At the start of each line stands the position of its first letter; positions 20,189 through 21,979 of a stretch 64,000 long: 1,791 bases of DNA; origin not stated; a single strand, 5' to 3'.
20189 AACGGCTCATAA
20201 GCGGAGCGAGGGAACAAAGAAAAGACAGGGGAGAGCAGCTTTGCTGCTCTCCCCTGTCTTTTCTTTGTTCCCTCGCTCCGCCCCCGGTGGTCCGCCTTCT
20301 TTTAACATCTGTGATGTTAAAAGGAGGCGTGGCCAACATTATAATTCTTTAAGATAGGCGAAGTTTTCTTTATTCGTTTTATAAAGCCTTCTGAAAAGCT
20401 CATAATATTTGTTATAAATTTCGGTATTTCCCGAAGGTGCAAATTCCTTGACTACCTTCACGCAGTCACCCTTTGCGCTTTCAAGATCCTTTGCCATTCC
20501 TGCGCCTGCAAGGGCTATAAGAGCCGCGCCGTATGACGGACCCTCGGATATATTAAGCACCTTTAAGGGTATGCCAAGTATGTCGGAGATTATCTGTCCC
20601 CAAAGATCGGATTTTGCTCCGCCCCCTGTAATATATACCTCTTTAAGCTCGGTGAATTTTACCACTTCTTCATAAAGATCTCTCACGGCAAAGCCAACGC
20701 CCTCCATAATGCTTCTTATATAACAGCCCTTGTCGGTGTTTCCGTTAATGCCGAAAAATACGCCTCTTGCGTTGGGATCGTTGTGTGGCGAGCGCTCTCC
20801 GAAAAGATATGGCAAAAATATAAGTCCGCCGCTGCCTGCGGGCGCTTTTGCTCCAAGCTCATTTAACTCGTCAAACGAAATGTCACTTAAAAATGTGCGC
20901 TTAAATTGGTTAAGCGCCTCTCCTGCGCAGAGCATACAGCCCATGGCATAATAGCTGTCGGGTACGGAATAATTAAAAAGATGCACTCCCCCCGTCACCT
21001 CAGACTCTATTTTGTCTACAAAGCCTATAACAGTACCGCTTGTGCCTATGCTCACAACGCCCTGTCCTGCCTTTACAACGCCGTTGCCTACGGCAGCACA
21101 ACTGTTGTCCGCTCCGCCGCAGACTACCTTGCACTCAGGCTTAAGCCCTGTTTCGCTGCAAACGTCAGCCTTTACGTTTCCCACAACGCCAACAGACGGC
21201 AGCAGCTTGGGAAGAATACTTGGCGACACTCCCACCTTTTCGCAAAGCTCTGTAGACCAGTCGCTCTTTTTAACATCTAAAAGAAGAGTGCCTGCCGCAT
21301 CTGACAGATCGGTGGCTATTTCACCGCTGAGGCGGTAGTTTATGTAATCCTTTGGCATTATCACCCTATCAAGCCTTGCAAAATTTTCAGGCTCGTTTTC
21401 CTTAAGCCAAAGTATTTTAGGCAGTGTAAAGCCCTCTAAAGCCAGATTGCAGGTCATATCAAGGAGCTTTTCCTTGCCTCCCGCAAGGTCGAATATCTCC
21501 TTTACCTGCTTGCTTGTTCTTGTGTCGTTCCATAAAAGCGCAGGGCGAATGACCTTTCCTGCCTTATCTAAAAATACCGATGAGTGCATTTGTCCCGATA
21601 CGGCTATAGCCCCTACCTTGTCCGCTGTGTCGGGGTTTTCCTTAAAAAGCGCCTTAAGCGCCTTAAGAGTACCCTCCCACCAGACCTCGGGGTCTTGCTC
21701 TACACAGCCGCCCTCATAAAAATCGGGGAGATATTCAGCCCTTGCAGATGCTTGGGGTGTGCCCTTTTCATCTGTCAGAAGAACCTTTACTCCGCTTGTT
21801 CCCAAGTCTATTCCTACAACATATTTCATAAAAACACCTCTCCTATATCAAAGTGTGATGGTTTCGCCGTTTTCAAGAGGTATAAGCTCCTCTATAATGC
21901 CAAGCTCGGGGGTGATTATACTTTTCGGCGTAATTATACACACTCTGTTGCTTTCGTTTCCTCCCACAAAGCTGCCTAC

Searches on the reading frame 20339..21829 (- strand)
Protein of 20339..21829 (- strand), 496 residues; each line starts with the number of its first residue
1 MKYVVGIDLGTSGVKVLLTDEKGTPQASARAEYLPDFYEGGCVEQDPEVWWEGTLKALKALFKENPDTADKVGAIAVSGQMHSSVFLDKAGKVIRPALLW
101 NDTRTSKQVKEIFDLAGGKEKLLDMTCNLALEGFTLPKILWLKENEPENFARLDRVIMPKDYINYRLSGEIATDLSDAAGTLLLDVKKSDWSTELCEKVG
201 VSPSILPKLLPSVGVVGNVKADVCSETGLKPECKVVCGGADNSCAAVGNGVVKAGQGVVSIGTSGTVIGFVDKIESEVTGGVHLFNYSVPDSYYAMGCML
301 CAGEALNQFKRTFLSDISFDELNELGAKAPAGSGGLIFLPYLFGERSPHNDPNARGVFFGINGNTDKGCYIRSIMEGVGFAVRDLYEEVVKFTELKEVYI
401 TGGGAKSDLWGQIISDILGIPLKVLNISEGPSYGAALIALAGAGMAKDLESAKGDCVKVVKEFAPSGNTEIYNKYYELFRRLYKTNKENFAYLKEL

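Call 28: search_protein_families(library=pfam, proteins=[window:20339-21829:-])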
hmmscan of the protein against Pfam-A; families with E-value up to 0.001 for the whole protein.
window:20339-21829:- (496 aa): 2 families
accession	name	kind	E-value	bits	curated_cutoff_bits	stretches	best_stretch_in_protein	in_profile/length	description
PF00370.27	FGGY_N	-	4.1e-62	210.4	28.8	1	3-248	1-245/245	FGGY family of carbohydrate kinases, N-terminal domain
PF02782.22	FGGY_C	-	1.6e-31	110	27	1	258-441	2-196/198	FGGY family of carbohydrate kinases, C-terminal domain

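Call 55: find_homologous_proteins(query=window:20339-21829:-, max_evalue=1e-200)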
Query window:20339-21829:- (496 aa): 12 proteins with E <= 1e-200 among 8000 candidates.
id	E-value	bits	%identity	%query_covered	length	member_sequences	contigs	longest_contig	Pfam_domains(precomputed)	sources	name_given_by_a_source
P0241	1.6e-276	936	81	100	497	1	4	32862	PF00370.28,PF02782.23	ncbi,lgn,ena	-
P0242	2.5e-239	813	72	100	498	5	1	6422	PF00370.28,PF02782.23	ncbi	-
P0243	1.6e-238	811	72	99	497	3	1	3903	PF00370.28,PF02782.23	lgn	-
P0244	2.1e-238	810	71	100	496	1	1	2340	PF00370.28,PF02782.23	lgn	-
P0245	2.3e-238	810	71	100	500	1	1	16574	PF00370.28,PF02782.23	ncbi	-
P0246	1.5e-235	801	71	100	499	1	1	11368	PF00370.28,PF02782.23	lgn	-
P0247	4.3e-235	799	71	100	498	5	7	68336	PF00370.28,PF02782.23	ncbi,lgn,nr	ncbi:MAG: xylulokinase [Clostridiales bacterium]|nr:xylulokinase [Clostridiales bacterium]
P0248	1.3e-230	784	70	100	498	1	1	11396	PF00370.28,PF02782.23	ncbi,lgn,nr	ncbi:MAG: xylulokinase [Clostridiales bacterium]|nr:xylulokinase [Clostridiales bacterium]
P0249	1.8e-230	784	69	100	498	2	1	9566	PF00370.28,PF02782.23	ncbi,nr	ncbi:MAG: xylulokinase [Clostridiales bacterium]|nr:xylulokinase [Clostridiales bacterium]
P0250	1.5e-212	725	64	100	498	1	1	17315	PF00370.28,PF02782.23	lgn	-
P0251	7.7e-209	713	63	99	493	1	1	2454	PF00370.28,PF02782.23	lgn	-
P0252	4.9e-201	687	61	100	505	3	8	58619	PF00370.28,PF02782.23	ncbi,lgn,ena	-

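Call 56: find_encoding_contigs(protein=P0241, flank=10000, max_places=5)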
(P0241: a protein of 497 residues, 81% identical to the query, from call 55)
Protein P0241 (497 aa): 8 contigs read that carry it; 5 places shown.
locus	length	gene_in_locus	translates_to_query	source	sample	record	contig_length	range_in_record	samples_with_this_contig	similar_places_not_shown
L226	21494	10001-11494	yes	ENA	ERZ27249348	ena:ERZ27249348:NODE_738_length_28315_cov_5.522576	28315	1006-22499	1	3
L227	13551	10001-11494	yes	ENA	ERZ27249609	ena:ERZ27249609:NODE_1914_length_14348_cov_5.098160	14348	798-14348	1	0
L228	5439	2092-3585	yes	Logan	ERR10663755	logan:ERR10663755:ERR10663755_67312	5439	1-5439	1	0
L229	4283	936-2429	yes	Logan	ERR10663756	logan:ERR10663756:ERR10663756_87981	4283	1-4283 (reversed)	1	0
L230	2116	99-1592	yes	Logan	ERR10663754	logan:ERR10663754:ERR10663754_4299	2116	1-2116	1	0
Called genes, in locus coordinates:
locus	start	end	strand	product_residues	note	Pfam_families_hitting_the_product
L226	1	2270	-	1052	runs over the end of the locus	PF21445:ADDB_N, PF12705:PDDEXK_1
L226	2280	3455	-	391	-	PF22025:ThiI_fer, PF02926:THUMP, PF02568:ThiI, PF06508:QueC (faint)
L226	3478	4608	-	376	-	PF00266:Aminotran_5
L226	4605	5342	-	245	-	PF20260:PUA_4, PF04452:Methyltrans_RNA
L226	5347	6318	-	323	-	PF06325:PrmA, PF05175:MTS, PF13649:Methyltransf_25 (weak), PF13847:Methyltransf_31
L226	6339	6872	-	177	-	PF28549:NDPSase_N, PF00293:NUDIX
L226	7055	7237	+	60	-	-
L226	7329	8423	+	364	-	PF01926:MMR_HSR1, PF02421:FeoB_N, PF06071:YchF-GTPase_C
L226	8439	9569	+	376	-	PF05673:DUF815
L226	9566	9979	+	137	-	-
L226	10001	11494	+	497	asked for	PF00370:FGGY_N, PF02782:FGGY_C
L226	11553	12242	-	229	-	PF07833:Cu_amine_oxidN1, PF08305:NPCBM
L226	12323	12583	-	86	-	-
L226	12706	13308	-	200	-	PF00293:NUDIX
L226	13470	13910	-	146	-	-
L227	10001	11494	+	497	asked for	PF00370:FGGY_N, PF02782:FGGY_C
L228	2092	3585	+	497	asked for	PF00370:FGGY_N, PF02782:FGGY_C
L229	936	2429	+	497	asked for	PF00370:FGGY_N, PF02782:FGGY_C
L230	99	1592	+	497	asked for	PF00370:FGGY_N, PF02782:FGGY_C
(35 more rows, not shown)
